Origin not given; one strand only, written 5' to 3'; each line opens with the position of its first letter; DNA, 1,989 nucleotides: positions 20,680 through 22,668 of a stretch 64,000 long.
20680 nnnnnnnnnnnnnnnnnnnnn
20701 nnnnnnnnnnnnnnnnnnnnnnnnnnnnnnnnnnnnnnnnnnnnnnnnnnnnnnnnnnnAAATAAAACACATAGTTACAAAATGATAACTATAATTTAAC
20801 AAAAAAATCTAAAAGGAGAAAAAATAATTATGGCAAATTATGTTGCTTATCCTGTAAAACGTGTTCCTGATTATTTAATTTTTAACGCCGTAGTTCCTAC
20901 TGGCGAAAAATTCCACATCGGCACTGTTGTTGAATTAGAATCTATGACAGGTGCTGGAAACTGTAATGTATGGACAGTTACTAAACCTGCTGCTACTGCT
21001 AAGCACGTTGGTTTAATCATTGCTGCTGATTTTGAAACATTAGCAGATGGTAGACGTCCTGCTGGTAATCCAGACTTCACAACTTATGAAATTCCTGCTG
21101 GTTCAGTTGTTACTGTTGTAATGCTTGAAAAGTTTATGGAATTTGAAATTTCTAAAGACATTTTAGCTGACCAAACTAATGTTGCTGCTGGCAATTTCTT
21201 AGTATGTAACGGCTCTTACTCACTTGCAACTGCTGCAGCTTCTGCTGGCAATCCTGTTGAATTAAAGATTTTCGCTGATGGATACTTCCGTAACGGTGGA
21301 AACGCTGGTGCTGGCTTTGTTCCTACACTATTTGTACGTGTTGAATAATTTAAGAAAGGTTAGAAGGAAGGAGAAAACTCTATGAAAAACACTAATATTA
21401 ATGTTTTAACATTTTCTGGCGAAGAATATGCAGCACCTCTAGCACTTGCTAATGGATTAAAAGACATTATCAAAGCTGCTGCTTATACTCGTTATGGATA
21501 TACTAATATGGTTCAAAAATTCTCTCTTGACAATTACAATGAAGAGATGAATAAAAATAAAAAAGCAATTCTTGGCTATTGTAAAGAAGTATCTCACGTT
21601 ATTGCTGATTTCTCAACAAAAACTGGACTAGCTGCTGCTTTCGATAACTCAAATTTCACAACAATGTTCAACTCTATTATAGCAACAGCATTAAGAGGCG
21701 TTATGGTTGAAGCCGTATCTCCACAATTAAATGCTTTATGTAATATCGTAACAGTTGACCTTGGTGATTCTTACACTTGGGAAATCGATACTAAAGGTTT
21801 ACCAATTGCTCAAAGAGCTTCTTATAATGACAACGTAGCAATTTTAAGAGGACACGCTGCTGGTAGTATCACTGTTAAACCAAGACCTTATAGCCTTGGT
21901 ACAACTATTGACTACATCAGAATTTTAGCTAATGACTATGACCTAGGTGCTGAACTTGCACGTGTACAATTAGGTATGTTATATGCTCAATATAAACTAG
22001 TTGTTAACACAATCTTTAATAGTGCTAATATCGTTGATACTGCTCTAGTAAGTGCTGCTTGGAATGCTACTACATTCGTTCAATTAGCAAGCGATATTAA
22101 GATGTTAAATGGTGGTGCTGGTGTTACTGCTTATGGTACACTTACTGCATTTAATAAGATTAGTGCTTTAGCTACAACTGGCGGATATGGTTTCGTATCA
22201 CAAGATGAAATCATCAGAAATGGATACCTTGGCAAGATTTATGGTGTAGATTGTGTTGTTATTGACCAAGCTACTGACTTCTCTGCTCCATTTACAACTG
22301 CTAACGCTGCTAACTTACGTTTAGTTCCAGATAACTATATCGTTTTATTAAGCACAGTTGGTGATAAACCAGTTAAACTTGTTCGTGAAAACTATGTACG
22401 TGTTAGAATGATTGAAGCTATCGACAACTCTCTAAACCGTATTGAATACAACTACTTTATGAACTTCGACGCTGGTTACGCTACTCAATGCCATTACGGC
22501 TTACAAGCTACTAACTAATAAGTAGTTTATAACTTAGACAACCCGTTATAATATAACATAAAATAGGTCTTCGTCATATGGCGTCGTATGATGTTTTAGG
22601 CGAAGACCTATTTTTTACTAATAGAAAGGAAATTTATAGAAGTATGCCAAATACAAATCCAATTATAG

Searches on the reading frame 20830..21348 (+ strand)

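Call 35: search_protein_families(library=phrogs, proteins=[window:20830-21348:+])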
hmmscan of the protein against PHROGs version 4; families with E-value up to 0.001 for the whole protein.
window:20830-21348:+ (172 aa): 1 family
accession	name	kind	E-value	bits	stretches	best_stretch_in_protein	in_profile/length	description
phrog_4147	-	unknown function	0.0001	23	1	21-143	23-142/166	-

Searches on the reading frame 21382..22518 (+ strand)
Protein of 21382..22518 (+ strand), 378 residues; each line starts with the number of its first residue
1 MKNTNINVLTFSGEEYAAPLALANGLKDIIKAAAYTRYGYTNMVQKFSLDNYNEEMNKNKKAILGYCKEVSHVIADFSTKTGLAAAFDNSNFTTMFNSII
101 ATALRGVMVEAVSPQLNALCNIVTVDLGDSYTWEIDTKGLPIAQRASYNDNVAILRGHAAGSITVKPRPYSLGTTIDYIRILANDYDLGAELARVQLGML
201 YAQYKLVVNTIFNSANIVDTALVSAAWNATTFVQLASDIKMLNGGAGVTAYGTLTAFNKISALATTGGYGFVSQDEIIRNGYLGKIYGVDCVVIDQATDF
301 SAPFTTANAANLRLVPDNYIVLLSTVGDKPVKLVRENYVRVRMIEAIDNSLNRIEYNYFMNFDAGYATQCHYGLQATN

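Call 35: search_protein_families(library=phrogs, proteins=[window:21382-22518:+])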
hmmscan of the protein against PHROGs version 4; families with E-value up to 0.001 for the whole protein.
window:21382-22518:+ (378 aa): 1 family
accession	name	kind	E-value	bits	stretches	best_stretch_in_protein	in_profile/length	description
phrog_4088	-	unknown function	7.5e-23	82.3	1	45-374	22-328/332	-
